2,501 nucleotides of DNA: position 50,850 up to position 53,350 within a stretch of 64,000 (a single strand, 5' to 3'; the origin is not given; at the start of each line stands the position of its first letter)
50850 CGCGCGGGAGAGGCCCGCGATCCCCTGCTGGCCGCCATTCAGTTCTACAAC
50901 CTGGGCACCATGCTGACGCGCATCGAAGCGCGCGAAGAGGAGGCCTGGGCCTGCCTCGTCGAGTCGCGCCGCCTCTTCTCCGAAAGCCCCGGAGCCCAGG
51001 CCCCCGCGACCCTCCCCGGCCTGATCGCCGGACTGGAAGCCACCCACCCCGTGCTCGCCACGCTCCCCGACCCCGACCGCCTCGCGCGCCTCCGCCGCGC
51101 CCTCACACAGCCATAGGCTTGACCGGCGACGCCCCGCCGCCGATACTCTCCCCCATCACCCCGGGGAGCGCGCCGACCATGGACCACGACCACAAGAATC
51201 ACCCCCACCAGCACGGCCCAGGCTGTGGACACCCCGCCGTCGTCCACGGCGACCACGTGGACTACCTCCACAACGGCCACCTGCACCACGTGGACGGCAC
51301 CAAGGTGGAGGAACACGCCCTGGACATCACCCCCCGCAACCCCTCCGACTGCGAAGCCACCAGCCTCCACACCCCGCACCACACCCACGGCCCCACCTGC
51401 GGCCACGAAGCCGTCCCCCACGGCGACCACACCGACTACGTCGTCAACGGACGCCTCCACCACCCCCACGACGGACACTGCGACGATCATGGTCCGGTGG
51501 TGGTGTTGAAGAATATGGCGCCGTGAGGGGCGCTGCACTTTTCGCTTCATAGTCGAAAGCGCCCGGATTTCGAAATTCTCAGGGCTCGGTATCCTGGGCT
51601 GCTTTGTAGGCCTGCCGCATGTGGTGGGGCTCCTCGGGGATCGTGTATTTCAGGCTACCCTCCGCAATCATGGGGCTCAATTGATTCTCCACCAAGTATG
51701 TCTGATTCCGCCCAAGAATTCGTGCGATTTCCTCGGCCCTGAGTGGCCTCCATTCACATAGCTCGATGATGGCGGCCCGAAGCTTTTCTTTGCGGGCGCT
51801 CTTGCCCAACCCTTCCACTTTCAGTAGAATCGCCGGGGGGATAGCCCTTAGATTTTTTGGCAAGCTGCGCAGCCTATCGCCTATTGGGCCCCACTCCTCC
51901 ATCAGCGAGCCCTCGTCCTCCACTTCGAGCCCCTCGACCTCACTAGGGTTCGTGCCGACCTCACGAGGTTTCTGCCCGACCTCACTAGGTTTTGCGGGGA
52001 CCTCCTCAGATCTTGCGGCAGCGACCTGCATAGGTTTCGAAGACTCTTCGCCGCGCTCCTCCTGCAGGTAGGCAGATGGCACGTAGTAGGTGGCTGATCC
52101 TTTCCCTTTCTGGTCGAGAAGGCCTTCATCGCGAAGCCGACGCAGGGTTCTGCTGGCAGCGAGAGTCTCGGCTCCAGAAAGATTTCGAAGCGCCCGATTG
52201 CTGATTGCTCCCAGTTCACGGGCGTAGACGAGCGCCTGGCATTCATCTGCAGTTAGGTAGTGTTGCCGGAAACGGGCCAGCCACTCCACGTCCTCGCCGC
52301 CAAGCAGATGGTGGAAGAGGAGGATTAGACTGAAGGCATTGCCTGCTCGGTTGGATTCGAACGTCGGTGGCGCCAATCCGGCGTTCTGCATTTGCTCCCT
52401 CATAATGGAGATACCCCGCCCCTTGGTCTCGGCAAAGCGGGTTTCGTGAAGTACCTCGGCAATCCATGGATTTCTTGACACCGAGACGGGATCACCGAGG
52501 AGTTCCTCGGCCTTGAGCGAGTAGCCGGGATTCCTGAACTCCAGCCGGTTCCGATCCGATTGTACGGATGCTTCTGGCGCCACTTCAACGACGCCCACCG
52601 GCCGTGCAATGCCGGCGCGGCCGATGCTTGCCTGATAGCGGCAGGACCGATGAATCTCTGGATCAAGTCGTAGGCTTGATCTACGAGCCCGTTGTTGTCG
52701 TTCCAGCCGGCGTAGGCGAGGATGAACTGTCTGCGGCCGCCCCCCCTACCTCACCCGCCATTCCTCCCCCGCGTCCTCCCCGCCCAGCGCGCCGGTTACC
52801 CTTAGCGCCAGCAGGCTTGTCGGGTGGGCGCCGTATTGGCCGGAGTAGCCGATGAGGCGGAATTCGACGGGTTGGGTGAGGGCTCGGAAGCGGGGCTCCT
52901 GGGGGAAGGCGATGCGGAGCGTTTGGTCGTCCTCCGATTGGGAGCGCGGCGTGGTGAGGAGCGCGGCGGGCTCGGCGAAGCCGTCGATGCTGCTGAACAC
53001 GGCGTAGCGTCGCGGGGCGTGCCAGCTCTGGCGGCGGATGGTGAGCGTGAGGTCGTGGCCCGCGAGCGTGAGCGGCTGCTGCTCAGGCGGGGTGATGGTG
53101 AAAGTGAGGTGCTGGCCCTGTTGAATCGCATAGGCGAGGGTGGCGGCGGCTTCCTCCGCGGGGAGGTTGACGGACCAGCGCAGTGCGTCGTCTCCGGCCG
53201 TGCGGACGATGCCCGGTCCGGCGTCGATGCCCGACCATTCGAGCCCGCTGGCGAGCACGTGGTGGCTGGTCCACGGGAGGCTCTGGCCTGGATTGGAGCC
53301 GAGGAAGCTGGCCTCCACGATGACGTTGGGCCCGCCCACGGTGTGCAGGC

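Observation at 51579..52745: Decayed low-GC mobile/defence-type regulator gene: truncated, frameshifted, with 13-nt coding tandem repeats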

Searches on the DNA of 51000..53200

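Call 76: search_rna_families(source=window, start=51000, end=53200, threshold=evalue, max_evalue=1)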
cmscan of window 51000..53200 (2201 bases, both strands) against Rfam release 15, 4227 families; matches with E-value up to 1: 2.
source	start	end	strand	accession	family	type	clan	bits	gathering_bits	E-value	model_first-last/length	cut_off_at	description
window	51453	51512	+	RF01014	mir-1306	Gene; miRNA;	-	20.7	70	0.29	1-72/72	no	mir-1306 microRNA precursor family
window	52303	52347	+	RF00612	SNORD75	Gene; snRNA; snoRNA; CD-box;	-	17.1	50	0.54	1-62/62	no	Small nucleolar RNA SNORD75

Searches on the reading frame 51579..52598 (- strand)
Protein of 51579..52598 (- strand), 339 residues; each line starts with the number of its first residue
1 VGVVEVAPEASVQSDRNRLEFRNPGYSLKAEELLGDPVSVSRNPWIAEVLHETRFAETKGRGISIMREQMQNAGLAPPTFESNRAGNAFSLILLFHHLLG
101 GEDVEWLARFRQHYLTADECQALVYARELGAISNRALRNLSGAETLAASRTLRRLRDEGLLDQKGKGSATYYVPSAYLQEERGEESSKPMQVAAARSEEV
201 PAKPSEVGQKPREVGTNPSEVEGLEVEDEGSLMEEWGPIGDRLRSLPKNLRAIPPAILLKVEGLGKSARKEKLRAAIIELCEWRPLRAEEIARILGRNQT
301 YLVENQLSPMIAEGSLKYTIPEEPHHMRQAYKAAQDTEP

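Call 7: search_protein_families(library=pfam, proteins=[window:51579-52598:-], max_evalue=0.1)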
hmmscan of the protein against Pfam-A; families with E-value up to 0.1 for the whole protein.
window:51579-52598:- (339 aa): 4 families
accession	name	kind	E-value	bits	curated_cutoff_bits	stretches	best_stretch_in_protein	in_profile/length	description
PF13749.12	HATPase_c_4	-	2.6e-15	56.6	26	1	16-92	10-88/89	Putative ATP-dependent DNA helicase recG C-terminal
PF21247.3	Fic-like_C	-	0.0022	18.3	27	1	298-332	28-62/64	Filamentation induced by cAMP protein Fic-like, C-terminal domain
PF01047.28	MarR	-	0.0085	16.4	24.6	0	115-162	1-48/59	MarR family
PF13545.12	HTH_Crp_2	-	0.028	14.8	27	0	135-166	26-57/70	Crp-like helix-turn-helix domain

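Call 8: search_protein_families(library=ncbifam, proteins=[window:51579-52598:-], max_evalue=0.1)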
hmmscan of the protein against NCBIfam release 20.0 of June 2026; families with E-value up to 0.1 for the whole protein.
window:51579-52598:- (339 aa): 1 family
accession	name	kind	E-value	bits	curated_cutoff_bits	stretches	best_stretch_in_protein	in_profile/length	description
NF033788.1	HTH_metalloreg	subfamily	0.0019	18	55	1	135-172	29-66/77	metalloregulator ArsR/SmtB family transcription factor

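Call 48: search_protein_families(library=padloc, proteins=[window:51579-52598:-], max_evalue=0.01)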
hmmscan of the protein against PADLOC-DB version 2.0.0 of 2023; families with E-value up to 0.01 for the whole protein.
window:51579-52598:- (339 aa): 0 families

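Call 55: search_solved_structures(query=window:51579-52598:-, max_evalue=1)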
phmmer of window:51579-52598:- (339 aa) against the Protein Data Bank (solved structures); distinct sequences matched with E-value up to 1: 0.

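Call 61: find_related_loci(query=A1, collection=viral_contigs, flank=6000)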
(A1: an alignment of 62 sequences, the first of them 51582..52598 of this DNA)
Query A1 (339 aa) in viral_contigs; peptide patterns used: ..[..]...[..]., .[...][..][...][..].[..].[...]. (x = any residue, [..] = any of these).
7 stretches matched a pattern; 3 encode a relative of the query (tblastn E <= 1e-3); 3 distinct loci.
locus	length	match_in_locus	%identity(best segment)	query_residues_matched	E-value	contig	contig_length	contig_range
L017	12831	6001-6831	39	17-333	3e-68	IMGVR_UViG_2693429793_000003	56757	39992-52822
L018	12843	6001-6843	36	17-333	4e-58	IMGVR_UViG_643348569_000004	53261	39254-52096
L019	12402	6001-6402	60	42-175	2e-48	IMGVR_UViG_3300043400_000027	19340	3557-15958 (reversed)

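Call 71: predict_structure(alignment_id=A1)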
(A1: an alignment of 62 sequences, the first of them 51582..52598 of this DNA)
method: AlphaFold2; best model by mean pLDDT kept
length: 339 residues; sequences in the alignment: 62
mean_pLDDT: 74.6   pTM: 0.47
mean pLDDT of the five models: 74.6, 73.8, 73.5, 73.5, 72.9
residues with pLDDT >= 90: 145; 70-90: 39; 50-70: 91; < 50: 64
segments of 3 or more residues with pLDDT < 50: 1-8, 27-31, 33-35, 56-61, 192-225
pLDDT, mean of each block of 10 residues (from residue 1): 40 59 55 49 57 49 59 67 65 66 90 94 91 91 91 97 92 93 55 45 42 41 49 72 87 93 94 98 97 96 97 97 94 75
secondary structure, 60 per line:
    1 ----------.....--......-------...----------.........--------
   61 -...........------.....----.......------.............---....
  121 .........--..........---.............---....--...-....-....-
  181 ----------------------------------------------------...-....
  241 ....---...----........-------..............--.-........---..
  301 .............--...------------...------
elements in order: E11-15 E18-23 H44-52 H62-72 E79-83 E88-94 H101-113 H117-129 H134-141 H145-157 E161-164 E171-174 H176-179 H237-244 H255-262 H270-283 H288-295 H299-313 E316-318 E331-333

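Call 74: fold_search(model_id=the predicted structure, library=pdb)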
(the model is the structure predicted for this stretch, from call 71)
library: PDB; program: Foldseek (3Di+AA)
matches with E <= 10: 1218; with E <= 0.001: 4
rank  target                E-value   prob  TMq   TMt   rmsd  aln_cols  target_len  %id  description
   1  3lmm_B                2.9e-06  1.00  0.17  0.12  19.2       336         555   12  Crystal Structure of the DIP2311 protein from Corynebacterium diphtheriae, Northeast Structural Genomics Consortium Ta (released 2010-02-16)
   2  3lmm_D                4.9e-06  1.00  0.17  0.12  19.2       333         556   14  Crystal Structure of the DIP2311 protein from Corynebacterium diphtheriae, Northeast Structural Genomics Consortium Ta (released 2010-02-16)
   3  3lmm_A                4.2e-04  1.00  0.20  0.14  11.7       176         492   20  Crystal Structure of the DIP2311 protein from Corynebacterium diphtheriae, Northeast Structural Genomics Consortium Ta (released 2010-02-16)
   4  3lmm_C                6.3e-04  1.00  0.19  0.14  11.7       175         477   20  Crystal Structure of the DIP2311 protein from Corynebacterium diphtheriae, Northeast Structural Genomics Consortium Ta (released 2010-02-16)
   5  3cuq_B                3.6e-03  1.00  0.16  0.26  10.9       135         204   16  Integrated structural and functional model of the human ESCRT-II complex (released 2008-11-04)
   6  8cll_A                4.0e-03  0.99  0.16  0.18  14.6       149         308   16  Structural insights into human TFIIIC promoter recognition (released 2023-06-21)
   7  2zme_B                5.3e-03  1.00  0.17  0.26  11.0       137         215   15  Integrated structural and functional model of the human ESCRT-II complex (released 2008-11-04)
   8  3gw2                  7.8e-03  1.00  0.18  0.61   7.7        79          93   20  Crystal structure of possible transcriptional regulatory protein (fragment 1-100) from Mycobacterium bovis. Northeast St (released 2009-04-21)
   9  4omz_B                1.0e-02  1.00  0.19  0.58   5.7        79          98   23  Crystal Structure of NolR from Sinorhizobium fredii (released 2014-04-16)
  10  2d1h_A                1.1e-02  1.00  0.21  0.63   3.5        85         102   19  Crystal structure of ST1889 protein from thermoacidophilic archaeon Sulfolobus tokodaii (released 2006-09-05)
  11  4jba_B                1.1e-02  1.00  0.18  0.43   3.2        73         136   19  Crystal Structure of the Oxidized Form of MarR from E.coli (released 2013-10-16)
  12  8ylg_B                1.1e-02  1.00  0.19  0.39  12.6       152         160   14  Crystal structure of Burkholderia thailandensis MftR in complex with operator DNA (released 2024-11-13)
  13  2d1h_B                1.1e-02  1.00  0.21  0.66   2.2        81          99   18  Crystal structure of ST1889 protein from thermoacidophilic archaeon Sulfolobus tokodaii (released 2006-09-05)
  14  4omy_A                1.1e-02  1.00  0.17  0.52   5.6        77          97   25  Crystal Structure of SeMet NolR from Sinorhizobium fredii in complex with oligo AT DNA (released 2014-04-16)
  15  4omz_A                1.1e-02  1.00  0.18  0.51   5.9        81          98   22  Crystal Structure of NolR from Sinorhizobium fredii (released 2014-04-16)
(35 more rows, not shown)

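Call 77: search_dna_similar(query=window:51582-52598:-, collection=plasmids, mode=protein, max_rows=12)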
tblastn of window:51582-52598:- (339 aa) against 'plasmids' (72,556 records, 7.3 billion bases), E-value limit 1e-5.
Records with a match: 2; places in all: 2; records where one place covers at least 80% of the query: 0.
Best place of each record, by identity: <60% 2.
By first word of the organism name: Ralstonia 2.
By predicted mobility (MOB-suite, as given by PLSDB): mobilizable 2.
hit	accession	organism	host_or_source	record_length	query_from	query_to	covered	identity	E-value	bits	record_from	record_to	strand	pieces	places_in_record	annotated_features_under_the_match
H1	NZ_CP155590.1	Ralstonia solanacearum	Musa sp.,cell culture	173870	108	331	66%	28.5%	7e-8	62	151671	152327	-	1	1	hypothetical protein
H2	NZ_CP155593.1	Ralstonia solanacearum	Musa sp.,cell culture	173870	108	331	66%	28.5%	7e-8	62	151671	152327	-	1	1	hypothetical protein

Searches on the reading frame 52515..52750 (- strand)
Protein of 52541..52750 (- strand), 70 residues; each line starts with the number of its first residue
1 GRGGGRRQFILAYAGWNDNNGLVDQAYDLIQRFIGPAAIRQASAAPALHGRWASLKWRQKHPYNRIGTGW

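Call 28: search_protein_families(library=pfam, proteins=[window:52541-52750:-, window:52515-52745:-], max_evalue=10)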
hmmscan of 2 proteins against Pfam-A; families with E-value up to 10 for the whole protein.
seq(70 aa): 0 families

seq(77 aa): 0 families

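Call 29: find_homologous_proteins(query=window:52541-52750:-, max_evalue=10)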
Query seq(70 aa): no candidate shares three 5-residue words with the query. No homologue found.

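Call 78: search_protein_representatives(protein=window:52553-52750:-)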
Query: 66 residues. Proteins with E-value up to 0.001 (for the whole library): 0; up to 1e-10: 0; up to 1e-30: 0. The best 0 are listed.
